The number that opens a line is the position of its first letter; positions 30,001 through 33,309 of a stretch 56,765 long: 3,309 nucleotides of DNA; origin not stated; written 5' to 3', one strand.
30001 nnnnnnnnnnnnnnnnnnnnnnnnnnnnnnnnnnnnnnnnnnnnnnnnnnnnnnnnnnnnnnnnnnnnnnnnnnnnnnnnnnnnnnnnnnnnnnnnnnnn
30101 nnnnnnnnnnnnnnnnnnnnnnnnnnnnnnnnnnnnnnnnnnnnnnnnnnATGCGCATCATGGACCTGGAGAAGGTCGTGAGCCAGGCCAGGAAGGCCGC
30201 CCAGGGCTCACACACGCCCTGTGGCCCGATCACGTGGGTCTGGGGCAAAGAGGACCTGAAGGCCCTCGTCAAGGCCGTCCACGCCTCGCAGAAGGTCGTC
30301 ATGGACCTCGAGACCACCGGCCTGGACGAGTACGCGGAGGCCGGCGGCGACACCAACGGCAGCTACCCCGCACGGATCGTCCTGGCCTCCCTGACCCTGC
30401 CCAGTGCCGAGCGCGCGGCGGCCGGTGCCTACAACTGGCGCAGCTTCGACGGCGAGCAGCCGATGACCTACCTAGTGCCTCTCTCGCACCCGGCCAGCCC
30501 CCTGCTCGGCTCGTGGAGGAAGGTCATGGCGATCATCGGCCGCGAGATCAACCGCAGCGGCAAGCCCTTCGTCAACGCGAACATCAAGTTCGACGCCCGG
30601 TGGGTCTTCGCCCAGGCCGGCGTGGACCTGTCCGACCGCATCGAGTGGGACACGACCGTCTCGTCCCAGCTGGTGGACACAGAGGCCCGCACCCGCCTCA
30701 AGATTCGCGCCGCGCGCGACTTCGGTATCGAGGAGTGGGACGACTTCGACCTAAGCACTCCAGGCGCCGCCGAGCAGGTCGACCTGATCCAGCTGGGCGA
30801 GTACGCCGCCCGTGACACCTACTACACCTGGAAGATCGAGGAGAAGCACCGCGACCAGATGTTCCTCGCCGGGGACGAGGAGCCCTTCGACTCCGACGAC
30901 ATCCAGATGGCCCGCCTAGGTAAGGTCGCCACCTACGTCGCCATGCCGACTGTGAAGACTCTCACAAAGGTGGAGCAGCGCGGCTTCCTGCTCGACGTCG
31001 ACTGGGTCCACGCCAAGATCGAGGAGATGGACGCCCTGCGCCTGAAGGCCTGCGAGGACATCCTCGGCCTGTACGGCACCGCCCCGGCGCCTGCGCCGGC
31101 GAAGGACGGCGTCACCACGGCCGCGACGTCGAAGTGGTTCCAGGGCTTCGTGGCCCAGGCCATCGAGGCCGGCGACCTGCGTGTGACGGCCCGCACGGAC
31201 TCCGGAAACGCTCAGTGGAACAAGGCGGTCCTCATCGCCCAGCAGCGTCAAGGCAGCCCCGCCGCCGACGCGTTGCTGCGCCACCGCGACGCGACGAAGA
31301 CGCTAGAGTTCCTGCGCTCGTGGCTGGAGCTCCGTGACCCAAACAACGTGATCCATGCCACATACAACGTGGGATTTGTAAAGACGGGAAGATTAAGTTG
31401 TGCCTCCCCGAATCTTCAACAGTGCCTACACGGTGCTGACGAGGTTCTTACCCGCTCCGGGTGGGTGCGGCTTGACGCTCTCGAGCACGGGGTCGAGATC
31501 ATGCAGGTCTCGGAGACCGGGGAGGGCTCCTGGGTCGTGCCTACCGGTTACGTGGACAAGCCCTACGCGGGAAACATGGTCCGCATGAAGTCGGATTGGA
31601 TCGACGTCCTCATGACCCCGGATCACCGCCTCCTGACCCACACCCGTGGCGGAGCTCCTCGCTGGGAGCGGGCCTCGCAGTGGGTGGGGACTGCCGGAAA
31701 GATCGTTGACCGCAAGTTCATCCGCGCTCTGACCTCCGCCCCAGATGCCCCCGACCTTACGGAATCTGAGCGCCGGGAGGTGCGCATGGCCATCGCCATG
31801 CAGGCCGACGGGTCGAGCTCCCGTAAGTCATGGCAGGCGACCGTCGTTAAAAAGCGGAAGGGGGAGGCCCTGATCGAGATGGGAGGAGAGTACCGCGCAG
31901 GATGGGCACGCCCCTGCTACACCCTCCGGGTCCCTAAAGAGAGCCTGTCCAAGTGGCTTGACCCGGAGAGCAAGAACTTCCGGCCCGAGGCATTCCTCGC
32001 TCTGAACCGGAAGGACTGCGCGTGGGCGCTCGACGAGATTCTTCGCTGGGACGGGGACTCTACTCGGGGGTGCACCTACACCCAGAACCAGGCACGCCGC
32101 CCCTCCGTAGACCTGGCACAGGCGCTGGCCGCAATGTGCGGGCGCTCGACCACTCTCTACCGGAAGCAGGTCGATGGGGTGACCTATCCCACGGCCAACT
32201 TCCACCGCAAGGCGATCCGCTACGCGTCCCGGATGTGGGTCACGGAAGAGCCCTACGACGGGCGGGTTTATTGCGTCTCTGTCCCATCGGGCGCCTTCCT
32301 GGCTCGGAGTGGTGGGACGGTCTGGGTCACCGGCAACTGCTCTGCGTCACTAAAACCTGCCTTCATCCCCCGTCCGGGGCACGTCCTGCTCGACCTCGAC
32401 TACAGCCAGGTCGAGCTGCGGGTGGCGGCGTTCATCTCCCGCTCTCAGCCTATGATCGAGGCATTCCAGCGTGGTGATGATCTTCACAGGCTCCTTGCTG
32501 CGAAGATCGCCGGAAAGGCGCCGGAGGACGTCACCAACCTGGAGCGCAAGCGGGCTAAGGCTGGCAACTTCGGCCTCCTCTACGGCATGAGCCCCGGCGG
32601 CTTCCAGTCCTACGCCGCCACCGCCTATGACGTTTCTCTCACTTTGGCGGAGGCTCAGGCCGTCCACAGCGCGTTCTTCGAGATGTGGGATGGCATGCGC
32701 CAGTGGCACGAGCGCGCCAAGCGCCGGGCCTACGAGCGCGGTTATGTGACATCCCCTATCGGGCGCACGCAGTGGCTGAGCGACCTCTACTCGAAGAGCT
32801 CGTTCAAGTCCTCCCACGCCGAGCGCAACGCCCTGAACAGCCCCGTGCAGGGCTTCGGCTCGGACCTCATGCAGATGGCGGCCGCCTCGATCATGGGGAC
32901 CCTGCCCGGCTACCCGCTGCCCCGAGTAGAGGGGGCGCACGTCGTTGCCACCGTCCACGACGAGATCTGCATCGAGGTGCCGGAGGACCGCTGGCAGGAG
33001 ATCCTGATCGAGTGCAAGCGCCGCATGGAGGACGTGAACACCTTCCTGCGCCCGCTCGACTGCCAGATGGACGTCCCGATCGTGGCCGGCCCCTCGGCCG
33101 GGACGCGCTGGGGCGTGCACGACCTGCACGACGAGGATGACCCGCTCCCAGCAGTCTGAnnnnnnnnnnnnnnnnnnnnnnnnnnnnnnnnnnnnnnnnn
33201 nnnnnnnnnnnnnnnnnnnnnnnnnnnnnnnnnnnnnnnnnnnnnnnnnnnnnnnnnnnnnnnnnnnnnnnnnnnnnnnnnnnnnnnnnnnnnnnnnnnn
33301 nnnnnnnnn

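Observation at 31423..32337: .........-type intein inserted in the DNA polymerase between PNLQQ and motif A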

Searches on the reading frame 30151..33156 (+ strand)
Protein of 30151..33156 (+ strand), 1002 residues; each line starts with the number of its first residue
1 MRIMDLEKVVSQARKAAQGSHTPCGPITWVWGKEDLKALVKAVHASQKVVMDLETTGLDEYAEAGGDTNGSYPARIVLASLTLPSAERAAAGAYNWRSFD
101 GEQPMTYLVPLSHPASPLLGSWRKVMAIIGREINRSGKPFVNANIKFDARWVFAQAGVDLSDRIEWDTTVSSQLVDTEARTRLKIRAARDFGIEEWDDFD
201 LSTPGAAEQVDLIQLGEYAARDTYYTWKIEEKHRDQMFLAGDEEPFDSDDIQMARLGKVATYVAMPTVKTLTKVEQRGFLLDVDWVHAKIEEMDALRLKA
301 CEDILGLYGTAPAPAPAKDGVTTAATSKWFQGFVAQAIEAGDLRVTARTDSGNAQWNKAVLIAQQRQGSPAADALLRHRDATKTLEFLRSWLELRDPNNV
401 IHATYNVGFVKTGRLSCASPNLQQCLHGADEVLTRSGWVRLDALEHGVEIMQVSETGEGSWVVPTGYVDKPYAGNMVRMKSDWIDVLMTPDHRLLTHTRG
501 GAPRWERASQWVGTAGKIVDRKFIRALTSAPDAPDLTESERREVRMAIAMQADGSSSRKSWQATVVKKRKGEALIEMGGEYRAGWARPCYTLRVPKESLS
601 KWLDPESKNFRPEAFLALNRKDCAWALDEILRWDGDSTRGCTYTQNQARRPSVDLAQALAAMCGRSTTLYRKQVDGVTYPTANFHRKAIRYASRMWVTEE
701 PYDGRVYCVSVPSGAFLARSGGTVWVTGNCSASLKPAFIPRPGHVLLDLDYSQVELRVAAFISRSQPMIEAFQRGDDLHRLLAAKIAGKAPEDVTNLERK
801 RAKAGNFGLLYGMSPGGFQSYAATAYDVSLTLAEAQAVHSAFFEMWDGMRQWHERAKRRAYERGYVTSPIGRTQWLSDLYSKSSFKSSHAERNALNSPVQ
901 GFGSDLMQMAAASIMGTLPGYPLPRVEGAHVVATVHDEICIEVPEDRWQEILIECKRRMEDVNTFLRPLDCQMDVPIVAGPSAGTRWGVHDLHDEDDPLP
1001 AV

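Call 3: search_protein_families(library=pfam, proteins=[window:30151-33156:+], max_evalue=1)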
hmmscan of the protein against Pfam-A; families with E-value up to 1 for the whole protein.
window:30151-33156:+ (1002 aa): 2 families
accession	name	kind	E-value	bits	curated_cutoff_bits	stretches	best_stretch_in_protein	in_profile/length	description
PF00476.26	DNA_pol_A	-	4.8e-67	227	34.3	2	731-988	138-380/381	DNA polymerase family A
PF01612.26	DNA_pol_A_exo1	-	0.0041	17.4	23.6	0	134-232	73-167/173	3'-5' exonuclease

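Call 7: search_protein_families(library=ncbifam, proteins=[window:30151-33156:+], max_evalue=10)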
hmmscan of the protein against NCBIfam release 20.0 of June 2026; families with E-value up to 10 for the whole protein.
window:30151-33156:+ (1002 aa): 10 families
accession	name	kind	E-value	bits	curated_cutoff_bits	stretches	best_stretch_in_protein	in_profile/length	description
NF004397.1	PRK05755.1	equivalog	3.7e-71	240.8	720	2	732-988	648-886/889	DNA polymerase I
NF011539.0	PRK14975.1-3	equivalog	3.2e-70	237.2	640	3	737-975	394-619/628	bifunctional 3'-5' exonuclease/DNA polymerase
TIGR00593.1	pola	equivalog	1.2e-61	209.2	600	3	734-974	651-881/890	DNA polymerase I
NF011540.0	PRK14975.1-4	equivalog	9.8e-60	202.6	601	2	703-960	308-551/576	bifunctional 3'-5' exonuclease/DNA polymerase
NF011541.0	PRK14975.2-1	equivalog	8.1e-39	133.4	871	1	736-988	386-634/645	bifunctional 3'-5' exonuclease/DNA polymerase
NF011542.0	PRK14975.2-2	equivalog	8.7e-33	113.5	1061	1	729-989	532-789/802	bifunctional 3'-5' exonuclease/DNA polymerase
NF011543.0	PRK14975.2-3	equivalog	2.2e-29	102.1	1139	1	729-990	571-838/853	bifunctional 3'-5' exonuclease/DNA polymerase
NF038380.1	phage_DpoZ_1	exception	2.4e-19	69.2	500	2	731-979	353-593/607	aminoadenine-incorporating DNA polymerase DpoZ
NF038381.1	phage_DpoZ_2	exception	2.9e-15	55.6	350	2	744-957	503-731/754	aminoadenine-incorporating DNA polymerase DpoZ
NF011538.0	PRK14975.1-1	equivalog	5.8e-09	34.9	389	1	695-947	280-516/557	bifunctional 3'-5' exonuclease/DNA polymerase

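Call 8: search_protein_families(library=phrogs, proteins=[window:30151-33156:+], max_evalue=1)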
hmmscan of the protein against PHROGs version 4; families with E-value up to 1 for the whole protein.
window:30151-33156:+ (1002 aa): 15 families
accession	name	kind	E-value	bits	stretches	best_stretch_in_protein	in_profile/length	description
phrog_17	-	DNA, RNA and nucleotide metabolism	2.2e-90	305.3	2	731-995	993-1239/1445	DNA polymerase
phrog_2573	-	DNA, RNA and nucleotide metabolism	4.6e-36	125.7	1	734-984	5-271/336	DNA polymerase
phrog_5995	-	DNA, RNA and nucleotide metabolism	2.3e-23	84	1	820-988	9-176/236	DNA polymerase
phrog_12241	-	DNA, RNA and nucleotide metabolism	9.8e-14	52.2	1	49-424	130-492/502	DNA polymerase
phrog_10285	-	DNA, RNA and nucleotide metabolism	1.7e-13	51.3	2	731-836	42-147/321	DNA polymerase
phrog_15971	-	DNA, RNA and nucleotide metabolism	4.7e-09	36.9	1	734-975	154-364/376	DNA polymerase I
phrog_32482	-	other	1.4e-08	34.8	1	423-738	74-414/589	PhoH-like phosphate starvation-inducible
phrog_35406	-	DNA, RNA and nucleotide metabolism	1.4e-07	32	1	792-949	102-253/320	DNA polymerase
phrog_85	-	DNA, RNA and nucleotide metabolism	2.9e-06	27.1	1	423-564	87-226/866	thymidylate synthase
phrog_12229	-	DNA, RNA and nucleotide metabolism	0.00013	21.6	1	423-730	147-472/577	ribonucleotide reductase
phrog_9556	-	DNA, RNA and nucleotide metabolism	0.0013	18.9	1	392-424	406-438/441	DNA polymerase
phrog_30466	-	DNA, RNA and nucleotide metabolism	0.0026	18.6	1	748-813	22-83/122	DNA polymerase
phrog_32946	-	tail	0.0055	17.7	1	928-974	22-68/191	tail protein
phrog_23226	-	DNA, RNA and nucleotide metabolism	0.15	11.4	1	732-783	327-378/611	DNA polymerase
phrog_7766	-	DNA, RNA and nucleotide metabolism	0.23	11.9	0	925-947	128-150/186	DNA polymerase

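Call 88: find_encoding_contigs(protein=window:30151-33156:+, flank=1000, max_places=6)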
Protein window:30151-33156:+ (1002 aa): 10 contigs read that carry it; 1 place shown.
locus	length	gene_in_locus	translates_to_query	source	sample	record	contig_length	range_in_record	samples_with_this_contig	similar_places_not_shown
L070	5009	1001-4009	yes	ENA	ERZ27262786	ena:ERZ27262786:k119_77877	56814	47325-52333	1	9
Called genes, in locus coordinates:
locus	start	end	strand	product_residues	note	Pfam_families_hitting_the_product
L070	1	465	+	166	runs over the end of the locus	-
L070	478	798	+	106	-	-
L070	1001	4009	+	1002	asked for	PF00476:DNA_pol_A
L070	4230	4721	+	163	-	PF08281:Sigma70_r4_2 (weak)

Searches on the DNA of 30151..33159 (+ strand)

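Call 4: search_dna_similar(query=window:30151-33159:+, collection=phages, mode=near, max_rows=30)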
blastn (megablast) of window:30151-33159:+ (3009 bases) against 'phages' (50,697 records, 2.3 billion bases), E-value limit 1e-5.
Records with a match: 1; places in all: 1; records where one place covers at least 80% of the query: 0.
Best place of each record, by identity: 80-90% 1.
By first word of the organism name: Dulem 1.
By host as written in the record: Varecia variegata 1.
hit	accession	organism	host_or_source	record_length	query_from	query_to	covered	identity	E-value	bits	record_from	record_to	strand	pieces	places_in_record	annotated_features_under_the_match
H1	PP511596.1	Dulem virus 38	Varecia variegata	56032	1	3007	68%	86.3%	0e+0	2219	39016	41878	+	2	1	polymerase/primase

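Call 6: get_annotated_region(hit=H1, flank=3000)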
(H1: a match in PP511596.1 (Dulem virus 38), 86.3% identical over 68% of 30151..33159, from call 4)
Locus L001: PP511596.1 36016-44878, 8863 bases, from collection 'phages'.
description: Dulem virus 38 isolate Duke_24SF_44, complete genome.
organism: Dulem virus 38 (NCBI taxid 3145756)
taxonomy: Viruses; Duplodnaviria; Heunggongvirae; Uroviricota; Caudoviricetes
host: Varecia variegata; source: saliva; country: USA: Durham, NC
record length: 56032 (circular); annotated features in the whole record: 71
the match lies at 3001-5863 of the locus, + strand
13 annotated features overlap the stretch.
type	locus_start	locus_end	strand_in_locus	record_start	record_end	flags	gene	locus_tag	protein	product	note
CDS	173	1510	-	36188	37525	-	-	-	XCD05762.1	polymerase/primase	-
CDS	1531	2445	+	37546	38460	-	-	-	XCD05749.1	hypothetical protein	-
CDS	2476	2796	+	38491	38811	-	-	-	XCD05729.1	hypothetical protein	-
CDS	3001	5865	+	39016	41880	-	-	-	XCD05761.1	polymerase/primase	-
CDS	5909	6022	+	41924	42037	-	-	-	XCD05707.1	hypothetical protein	-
CDS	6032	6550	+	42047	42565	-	-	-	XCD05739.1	hypothetical protein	-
CDS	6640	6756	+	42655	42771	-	-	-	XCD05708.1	hypothetical protein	-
CDS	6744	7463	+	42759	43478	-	-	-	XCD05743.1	hypothetical protein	-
CDS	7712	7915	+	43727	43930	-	-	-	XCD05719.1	hypothetical protein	-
CDS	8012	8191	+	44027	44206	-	-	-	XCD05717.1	hypothetical protein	-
CDS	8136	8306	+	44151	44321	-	-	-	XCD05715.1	hypothetical protein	-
CDS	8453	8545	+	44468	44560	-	-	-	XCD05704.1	hypothetical protein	-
CDS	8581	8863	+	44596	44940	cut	-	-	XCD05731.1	hypothetical protein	-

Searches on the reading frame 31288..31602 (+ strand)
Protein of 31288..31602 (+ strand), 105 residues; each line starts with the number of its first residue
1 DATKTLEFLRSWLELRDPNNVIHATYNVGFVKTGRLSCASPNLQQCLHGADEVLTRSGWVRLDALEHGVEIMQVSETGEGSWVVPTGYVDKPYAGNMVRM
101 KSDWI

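Call 81: search_dna_similar(query=window:31288-31602:+, collection=phages, mode=protein, max_evalue=0.001, max_rows=40)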
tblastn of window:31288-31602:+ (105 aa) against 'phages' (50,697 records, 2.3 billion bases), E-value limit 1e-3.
Records with a match: 28; places in all: 28; records where one place covers at least 80% of the query: 0.
Best place of each record, by identity: 80-90% 1; 60-80% 5; <60% 22.
By first word of the organism name: Mycobacterium 14; Microbacterium 5; Staphylococcus 5; Salmonella 2; Dulem 1; Pseudanabaena 1.
By host as written in the record: Mycobacterium smegmatis mc2 155 14; Microbacterium foliorum NRRL B-24224 SEA 3; Staphylococcus aureus 3; Microbacterium paraoxydans NWU1 2; Salmonella sp. 2; - 2; Varecia variegata 1; Pseudanabaena sp. KCZY-C8 1.
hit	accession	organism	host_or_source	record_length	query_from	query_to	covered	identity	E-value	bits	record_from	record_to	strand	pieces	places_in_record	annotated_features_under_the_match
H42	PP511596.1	Dulem virus 38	Varecia variegata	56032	1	42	40%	83.7%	5e-16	77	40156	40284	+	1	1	polymerase/primase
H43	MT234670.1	Pseudanabaena phage PA-SR01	Pseudanabaena sp. KCZY-C8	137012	27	102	72%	39.5%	4e-9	57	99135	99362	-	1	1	ribonucleotide-diphosphate reductase subunit beta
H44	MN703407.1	Microbacterium phage Leaf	Microbacterium paraoxydans NWU1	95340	2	46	43%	60.0%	1e-9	59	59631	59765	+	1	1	95: DNA polymerase I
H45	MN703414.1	Microbacterium phage Dewdrop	Microbacterium paraoxydans NWU1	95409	2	46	43%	60.0%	1e-9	59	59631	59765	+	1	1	95: DNA polymerase I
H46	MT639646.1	Microbacterium phage Rasputia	Microbacterium foliorum NRRL B-24224 SEA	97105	2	46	43%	60.0%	1e-9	59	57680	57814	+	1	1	89: DNA polymerase I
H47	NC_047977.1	Microbacterium phage Hendrix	Microbacterium foliorum NRRL B-24224 SEA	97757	2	46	43%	60.0%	2e-9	59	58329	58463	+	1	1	88: DNA polymerase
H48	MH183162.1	Microbacterium phage Hendrix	Microbacterium foliorum NRRL B-24224 SEA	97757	2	46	43%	60.0%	2e-9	59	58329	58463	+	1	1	88: DNA polymerase I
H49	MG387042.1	Salmonella phage SP3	Salmonella sp.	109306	27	105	75%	30.2%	1e-4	45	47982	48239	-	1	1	ribonucleotide reductase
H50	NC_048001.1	Salmonella phage SP3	Salmonella sp.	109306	27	105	75%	30.2%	1e-4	45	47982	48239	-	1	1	ribonucleoside-diphosphate reductase large subunit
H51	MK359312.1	Mycobacterium phage Fushigi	Mycobacterium smegmatis mc2 155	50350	45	98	51%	42.6%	1e-5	48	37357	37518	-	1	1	53: DNA primase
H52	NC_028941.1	Mycobacterium phage Turj99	Mycobacterium smegmatis mc2 155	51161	45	98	51%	42.6%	1e-5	48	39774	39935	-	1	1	intein-containing topoisomerase primase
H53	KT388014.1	Mycobacterium phage Turj99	Mycobacterium smegmatis mc2 155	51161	45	98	51%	42.6%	1e-5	48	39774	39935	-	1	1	intein-containing topoisomerase primase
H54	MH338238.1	Mycobacterium phage Michley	Mycobacterium smegmatis mc2 155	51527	45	98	51%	42.6%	1e-5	48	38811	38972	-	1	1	54: DNA primase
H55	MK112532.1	Mycobacterium phage Bones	Mycobacterium smegmatis mc2 155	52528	45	98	51%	42.6%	1e-5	48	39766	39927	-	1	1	55: DNA primase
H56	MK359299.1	Mycobacterium phage Petp2012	Mycobacterium smegmatis mc2 155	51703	45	98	51%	40.7%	1e-5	47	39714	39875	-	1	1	56: DNA primase/polymerase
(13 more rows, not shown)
